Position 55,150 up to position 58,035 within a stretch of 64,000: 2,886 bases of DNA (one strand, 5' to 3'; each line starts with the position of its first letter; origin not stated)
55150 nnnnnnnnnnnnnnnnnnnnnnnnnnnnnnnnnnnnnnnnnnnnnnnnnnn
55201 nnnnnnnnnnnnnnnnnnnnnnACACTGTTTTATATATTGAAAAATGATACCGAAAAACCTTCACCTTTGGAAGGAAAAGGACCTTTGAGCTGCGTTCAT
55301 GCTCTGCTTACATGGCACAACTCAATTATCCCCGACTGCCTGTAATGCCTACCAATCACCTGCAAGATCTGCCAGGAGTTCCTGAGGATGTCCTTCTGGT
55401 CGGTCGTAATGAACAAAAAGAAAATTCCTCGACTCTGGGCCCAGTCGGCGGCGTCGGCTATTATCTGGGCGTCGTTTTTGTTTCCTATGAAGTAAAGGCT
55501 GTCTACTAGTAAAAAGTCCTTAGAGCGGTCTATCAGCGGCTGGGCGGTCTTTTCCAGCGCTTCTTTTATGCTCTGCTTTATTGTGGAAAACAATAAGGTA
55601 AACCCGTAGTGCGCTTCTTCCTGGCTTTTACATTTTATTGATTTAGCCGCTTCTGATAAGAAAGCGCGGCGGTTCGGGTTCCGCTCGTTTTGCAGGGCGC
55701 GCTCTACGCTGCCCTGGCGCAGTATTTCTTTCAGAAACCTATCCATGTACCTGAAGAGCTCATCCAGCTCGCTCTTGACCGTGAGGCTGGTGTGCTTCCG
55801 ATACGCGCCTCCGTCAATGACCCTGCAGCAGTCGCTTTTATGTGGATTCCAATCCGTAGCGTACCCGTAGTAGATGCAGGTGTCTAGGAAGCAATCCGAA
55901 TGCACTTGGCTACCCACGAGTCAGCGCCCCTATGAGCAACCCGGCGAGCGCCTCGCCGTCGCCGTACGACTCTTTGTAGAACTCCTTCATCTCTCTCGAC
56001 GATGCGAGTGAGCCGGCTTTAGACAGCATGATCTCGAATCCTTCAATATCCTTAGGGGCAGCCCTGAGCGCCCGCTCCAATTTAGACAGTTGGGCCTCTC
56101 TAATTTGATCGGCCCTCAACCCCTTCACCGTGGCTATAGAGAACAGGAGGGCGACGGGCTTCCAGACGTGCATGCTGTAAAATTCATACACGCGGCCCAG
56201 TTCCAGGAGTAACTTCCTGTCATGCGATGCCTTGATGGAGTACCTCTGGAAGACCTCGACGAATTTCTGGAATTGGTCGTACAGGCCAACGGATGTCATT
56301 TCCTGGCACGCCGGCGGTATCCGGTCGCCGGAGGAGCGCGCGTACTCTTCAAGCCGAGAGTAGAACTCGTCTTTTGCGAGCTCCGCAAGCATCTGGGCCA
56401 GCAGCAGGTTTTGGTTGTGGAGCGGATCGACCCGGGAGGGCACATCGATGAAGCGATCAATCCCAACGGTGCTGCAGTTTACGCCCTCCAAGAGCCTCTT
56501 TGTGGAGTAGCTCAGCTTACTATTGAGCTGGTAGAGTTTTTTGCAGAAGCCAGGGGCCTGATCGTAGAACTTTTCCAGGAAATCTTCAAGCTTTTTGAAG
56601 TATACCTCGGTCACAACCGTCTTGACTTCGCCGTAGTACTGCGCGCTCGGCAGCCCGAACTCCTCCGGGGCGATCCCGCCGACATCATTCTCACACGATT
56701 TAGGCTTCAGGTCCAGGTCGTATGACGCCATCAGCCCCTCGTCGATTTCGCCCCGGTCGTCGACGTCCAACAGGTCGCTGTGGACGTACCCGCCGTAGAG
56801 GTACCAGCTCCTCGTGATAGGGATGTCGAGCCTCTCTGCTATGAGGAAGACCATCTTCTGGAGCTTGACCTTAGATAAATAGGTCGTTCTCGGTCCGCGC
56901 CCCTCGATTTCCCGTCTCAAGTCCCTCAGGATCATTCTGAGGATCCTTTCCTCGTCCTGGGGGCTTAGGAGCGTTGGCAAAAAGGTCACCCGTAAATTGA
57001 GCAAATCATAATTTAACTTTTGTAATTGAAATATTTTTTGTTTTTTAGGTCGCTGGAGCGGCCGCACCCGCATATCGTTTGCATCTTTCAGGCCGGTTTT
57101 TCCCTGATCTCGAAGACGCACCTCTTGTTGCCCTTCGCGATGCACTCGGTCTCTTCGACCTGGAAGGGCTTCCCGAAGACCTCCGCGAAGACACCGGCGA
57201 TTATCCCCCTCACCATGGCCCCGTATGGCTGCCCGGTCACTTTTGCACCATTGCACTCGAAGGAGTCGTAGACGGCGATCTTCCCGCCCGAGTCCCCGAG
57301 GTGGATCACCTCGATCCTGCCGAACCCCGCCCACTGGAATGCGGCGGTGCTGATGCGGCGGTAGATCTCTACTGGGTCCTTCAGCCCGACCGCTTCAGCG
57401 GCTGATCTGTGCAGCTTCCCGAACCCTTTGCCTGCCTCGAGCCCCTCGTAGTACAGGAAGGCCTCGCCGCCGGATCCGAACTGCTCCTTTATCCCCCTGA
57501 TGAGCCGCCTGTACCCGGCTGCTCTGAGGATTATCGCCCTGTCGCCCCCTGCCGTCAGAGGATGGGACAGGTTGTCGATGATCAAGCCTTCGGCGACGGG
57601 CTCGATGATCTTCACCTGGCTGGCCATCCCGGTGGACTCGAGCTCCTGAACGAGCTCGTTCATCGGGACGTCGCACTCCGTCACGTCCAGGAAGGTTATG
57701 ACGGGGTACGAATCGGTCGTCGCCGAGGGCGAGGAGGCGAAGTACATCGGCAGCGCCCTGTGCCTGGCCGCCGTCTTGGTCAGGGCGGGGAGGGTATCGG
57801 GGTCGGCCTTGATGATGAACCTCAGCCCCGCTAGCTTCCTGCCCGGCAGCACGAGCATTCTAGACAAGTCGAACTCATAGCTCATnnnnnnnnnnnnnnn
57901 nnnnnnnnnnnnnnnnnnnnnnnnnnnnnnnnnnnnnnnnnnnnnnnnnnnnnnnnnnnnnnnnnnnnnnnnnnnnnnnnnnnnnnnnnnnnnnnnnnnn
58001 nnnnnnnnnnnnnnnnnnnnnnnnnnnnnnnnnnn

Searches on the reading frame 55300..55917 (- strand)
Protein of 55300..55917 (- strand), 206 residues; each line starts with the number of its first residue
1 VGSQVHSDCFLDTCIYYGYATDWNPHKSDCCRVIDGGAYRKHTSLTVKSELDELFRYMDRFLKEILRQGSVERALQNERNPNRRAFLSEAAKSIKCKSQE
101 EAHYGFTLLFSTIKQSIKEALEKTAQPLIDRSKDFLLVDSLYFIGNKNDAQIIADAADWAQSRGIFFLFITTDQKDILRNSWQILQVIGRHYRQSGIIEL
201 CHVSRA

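Call 72: search_protein_families(library=pfam, max_evalue=0.01, proteins=[window:55300-55917:-])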
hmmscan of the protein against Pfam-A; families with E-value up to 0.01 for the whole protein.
window:55300-55917:- (206 aa): 0 families

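Call 90: search_protein_families(library=ncbifam, max_evalue=0.1, proteins=[window:55300-55917:-])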
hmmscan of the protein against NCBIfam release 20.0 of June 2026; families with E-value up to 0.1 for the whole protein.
window:55300-55917:- (206 aa): 1 family
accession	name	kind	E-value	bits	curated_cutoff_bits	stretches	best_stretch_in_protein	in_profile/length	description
NF041404.1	XopAI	equivalog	0.056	12.6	300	1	39-104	14-77/251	type III secretion system effector XopAI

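Call 91: search_protein_families(library=padloc, max_evalue=0.01, proteins=[window:55300-55917:-])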
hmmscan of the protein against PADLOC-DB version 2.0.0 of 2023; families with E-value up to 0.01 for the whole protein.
window:55300-55917:- (206 aa): 0 families

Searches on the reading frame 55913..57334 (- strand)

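Call 14: search_protein_families(library=pfam, max_evalue=1, proteins=[window:55913-57334:-])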
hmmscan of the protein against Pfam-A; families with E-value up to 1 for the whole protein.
window:55913-57334:- (474 aa): 1 family
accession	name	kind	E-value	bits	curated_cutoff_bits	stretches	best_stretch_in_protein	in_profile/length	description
PF19698.5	DUF6197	-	0.087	13.6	24.6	1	21-65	14-52/111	Family of unknown function (DUF6197)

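Call 90: search_protein_families(library=ncbifam, max_evalue=0.1, proteins=[window:55913-57334:-])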
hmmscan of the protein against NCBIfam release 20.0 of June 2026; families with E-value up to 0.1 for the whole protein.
window:55913-57334:- (474 aa): 0 families

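Call 91: search_protein_families(library=padloc, max_evalue=0.01, proteins=[window:55913-57334:-])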
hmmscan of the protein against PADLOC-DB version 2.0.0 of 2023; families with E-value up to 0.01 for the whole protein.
window:55913-57334:- (474 aa): 0 families

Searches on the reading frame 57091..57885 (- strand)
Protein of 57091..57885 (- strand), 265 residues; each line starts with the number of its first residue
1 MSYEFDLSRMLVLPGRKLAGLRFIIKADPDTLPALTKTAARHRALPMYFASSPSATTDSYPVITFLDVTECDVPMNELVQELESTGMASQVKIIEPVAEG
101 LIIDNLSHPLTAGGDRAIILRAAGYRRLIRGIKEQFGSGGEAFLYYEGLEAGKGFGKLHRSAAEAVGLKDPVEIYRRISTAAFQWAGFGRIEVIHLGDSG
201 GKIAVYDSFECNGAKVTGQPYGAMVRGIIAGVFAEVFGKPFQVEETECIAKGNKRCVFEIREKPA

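Call 14: search_protein_families(library=pfam, max_evalue=1, proteins=[window:57091-57885:-])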
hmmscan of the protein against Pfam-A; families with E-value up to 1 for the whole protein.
window:57091-57885:- (265 aa): 2 families
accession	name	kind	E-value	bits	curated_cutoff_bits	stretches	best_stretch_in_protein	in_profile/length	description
PF02830.23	V4R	-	5.2e-17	62.1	31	1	203-261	3-61/62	V4R domain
PF18546.6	MetOD1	-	0.0037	17.8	23.8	1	224-260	106-141/142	Methanogen output domain 1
